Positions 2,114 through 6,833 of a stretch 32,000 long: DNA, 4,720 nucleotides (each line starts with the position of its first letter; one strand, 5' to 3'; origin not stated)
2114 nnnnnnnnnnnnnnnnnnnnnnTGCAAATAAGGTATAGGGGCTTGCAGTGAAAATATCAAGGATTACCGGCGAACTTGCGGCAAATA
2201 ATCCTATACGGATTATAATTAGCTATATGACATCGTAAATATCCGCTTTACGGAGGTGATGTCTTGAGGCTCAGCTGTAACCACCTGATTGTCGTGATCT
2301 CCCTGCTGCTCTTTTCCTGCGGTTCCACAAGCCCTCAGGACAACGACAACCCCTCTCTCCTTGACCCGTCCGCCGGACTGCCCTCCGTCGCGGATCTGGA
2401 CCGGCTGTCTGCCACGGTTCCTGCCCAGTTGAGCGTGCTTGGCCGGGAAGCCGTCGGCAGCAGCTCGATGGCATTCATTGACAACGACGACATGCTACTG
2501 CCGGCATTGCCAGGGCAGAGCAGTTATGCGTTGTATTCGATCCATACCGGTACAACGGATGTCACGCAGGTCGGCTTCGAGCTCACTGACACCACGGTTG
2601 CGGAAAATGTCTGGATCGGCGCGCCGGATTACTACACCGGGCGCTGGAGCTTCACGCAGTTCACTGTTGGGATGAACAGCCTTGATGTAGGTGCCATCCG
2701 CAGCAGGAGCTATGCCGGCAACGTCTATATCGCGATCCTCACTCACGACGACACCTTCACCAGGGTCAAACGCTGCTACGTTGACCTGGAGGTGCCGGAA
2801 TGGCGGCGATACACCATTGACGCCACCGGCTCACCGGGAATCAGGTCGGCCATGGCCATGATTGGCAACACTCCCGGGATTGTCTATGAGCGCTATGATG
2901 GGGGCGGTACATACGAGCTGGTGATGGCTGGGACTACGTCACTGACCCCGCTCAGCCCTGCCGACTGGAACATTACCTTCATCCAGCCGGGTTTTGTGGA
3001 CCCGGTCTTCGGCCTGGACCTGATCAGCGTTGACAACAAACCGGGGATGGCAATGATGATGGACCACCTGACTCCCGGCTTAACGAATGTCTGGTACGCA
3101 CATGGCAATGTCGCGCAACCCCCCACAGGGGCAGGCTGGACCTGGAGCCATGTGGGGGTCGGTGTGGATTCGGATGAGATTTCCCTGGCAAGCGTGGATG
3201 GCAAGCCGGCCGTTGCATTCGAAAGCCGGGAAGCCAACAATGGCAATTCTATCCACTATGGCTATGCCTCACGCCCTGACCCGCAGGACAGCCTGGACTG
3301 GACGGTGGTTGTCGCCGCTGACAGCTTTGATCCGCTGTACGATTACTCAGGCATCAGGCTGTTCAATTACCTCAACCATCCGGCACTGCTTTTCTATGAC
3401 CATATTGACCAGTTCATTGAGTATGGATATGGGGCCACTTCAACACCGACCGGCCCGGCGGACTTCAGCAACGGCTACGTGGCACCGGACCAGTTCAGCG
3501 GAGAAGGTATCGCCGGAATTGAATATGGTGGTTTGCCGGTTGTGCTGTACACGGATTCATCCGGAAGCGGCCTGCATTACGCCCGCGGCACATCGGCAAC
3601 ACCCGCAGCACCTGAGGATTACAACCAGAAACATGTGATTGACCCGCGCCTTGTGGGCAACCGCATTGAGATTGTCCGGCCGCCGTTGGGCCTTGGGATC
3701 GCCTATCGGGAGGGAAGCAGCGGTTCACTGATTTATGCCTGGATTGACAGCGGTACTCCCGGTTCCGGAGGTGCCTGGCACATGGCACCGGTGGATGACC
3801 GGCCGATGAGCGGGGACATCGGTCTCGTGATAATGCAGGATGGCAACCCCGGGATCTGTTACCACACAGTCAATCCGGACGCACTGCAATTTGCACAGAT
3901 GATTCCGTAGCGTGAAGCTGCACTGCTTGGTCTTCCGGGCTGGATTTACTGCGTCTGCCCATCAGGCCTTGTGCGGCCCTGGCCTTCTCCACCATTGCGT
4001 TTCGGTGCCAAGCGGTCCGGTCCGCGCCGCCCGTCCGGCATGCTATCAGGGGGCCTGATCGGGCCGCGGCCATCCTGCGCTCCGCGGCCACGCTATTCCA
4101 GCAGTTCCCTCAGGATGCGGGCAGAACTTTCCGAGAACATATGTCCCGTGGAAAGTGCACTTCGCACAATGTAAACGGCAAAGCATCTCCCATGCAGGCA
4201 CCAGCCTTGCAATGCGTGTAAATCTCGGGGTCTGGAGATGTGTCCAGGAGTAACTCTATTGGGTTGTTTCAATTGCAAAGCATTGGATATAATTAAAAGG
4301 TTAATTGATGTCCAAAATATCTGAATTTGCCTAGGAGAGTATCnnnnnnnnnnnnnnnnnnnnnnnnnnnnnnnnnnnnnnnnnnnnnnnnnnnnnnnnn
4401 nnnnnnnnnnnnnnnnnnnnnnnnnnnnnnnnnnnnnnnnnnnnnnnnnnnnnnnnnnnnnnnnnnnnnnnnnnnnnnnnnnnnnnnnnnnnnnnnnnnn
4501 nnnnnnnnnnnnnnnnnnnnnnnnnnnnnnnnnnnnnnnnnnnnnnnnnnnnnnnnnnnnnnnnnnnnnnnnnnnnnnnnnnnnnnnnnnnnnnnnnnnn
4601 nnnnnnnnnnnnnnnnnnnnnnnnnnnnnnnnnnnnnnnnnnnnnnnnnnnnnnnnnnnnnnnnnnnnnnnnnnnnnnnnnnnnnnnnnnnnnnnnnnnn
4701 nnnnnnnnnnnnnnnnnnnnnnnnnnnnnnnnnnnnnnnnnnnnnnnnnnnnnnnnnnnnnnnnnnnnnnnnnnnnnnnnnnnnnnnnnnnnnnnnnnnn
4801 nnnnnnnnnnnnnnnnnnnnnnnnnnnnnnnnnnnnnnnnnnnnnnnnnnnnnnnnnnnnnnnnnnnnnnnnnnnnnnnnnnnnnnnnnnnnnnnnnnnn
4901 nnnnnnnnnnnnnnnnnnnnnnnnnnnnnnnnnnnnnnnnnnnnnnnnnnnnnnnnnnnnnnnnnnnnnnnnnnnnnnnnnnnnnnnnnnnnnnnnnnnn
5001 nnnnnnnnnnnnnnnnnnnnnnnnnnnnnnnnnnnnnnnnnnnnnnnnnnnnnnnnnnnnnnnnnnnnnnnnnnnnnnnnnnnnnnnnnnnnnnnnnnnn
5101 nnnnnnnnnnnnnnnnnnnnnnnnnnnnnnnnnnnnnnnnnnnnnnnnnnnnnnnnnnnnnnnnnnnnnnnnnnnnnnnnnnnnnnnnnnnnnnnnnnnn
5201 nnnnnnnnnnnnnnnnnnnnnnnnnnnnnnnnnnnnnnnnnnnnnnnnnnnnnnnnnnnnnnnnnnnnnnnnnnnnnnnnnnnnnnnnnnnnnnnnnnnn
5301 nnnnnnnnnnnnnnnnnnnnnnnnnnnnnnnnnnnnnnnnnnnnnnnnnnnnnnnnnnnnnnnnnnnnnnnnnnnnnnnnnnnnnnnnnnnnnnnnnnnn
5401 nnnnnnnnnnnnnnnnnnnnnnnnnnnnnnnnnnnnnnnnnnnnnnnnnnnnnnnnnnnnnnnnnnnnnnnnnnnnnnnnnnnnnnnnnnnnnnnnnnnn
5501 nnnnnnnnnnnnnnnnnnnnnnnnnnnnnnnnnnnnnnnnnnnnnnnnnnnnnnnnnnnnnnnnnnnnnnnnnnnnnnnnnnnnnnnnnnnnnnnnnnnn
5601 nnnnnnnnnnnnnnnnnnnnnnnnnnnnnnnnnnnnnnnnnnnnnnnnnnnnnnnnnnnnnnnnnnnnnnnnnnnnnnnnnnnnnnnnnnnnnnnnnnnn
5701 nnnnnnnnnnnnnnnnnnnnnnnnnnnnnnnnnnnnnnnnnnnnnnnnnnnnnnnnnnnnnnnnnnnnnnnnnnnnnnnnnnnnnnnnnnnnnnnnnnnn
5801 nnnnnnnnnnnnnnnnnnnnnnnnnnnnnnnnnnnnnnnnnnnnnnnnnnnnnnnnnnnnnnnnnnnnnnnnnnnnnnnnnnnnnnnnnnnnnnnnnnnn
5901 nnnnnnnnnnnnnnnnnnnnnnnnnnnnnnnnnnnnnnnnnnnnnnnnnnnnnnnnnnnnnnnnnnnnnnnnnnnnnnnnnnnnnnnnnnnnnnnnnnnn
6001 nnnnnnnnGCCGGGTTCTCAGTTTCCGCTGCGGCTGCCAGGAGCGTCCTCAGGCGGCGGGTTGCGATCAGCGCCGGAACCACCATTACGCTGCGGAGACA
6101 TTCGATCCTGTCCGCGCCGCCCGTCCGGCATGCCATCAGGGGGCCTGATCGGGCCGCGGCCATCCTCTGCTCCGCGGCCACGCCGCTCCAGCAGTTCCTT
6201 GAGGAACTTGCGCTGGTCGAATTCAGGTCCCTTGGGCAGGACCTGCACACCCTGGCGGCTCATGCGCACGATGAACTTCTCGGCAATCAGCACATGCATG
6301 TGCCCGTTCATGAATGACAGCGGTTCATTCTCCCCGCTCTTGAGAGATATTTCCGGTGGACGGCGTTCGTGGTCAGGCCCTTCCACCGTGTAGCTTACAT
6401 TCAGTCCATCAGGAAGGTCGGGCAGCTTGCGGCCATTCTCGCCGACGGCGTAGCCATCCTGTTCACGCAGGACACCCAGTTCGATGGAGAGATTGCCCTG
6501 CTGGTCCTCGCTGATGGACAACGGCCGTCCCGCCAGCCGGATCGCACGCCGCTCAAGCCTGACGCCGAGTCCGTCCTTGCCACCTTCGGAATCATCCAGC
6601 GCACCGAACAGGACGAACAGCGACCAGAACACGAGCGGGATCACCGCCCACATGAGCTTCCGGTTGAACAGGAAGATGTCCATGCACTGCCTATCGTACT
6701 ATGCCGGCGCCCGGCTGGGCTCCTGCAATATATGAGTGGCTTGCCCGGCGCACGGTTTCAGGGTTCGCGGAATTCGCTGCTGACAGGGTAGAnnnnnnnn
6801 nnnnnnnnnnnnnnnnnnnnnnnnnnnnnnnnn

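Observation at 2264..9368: Family A: surface lipoproteins sharing a ~130-aa N-terminal module fused to different beta-propeller bodies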

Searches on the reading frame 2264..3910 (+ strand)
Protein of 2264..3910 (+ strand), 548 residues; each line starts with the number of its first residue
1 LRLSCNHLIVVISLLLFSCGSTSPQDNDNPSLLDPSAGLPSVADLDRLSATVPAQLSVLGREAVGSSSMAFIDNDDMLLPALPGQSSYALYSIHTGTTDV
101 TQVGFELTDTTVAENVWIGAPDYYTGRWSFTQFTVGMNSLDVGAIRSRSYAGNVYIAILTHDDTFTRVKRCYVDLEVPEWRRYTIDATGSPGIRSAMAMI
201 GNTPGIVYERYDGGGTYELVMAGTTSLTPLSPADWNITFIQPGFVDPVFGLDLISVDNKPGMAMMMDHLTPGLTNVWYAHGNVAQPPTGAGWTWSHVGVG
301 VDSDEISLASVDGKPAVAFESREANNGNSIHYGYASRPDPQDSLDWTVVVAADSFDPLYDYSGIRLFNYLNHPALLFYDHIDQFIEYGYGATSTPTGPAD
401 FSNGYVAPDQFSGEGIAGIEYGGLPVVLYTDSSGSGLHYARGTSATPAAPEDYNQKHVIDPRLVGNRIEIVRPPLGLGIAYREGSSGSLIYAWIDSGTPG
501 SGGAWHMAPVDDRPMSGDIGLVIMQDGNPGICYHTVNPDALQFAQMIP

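Call 7: search_protein_families(library=pfam, proteins=[window:2264-3910:+], max_evalue=1)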
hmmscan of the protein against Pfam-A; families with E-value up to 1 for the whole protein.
window:2264-3910:+ (548 aa): 0 families

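Call 8: search_protein_families(library=ncbifam, proteins=[window:2264-3910:+], max_evalue=1)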
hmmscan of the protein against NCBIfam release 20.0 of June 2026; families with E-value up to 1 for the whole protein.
window:2264-3910:+ (548 aa): 0 families

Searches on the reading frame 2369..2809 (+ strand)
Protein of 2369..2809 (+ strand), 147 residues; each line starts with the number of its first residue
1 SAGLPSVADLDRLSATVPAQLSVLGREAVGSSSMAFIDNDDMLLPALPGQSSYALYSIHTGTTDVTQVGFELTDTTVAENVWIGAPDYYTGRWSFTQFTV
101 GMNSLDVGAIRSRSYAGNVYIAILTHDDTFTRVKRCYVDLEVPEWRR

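Call 19: find_homologous_proteins(query=A2, max_evalue=0.01)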
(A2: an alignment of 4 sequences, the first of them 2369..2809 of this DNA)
Query A2 (4 sequences): 1820 candidates shared short words with the query, none scored E <= 0.01.

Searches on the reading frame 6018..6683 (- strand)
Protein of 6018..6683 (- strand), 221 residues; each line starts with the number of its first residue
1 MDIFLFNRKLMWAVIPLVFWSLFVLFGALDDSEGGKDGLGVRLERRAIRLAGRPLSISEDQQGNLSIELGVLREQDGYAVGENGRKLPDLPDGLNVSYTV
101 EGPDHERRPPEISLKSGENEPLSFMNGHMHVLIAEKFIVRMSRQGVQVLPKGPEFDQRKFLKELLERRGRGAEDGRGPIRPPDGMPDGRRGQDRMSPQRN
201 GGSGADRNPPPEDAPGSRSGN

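Call 14: search_protein_families(library=pfam, proteins=[window:6018-6683:-], max_evalue=0.001)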
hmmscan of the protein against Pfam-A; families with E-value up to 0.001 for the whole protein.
window:6018-6683:- (221 aa): 0 families
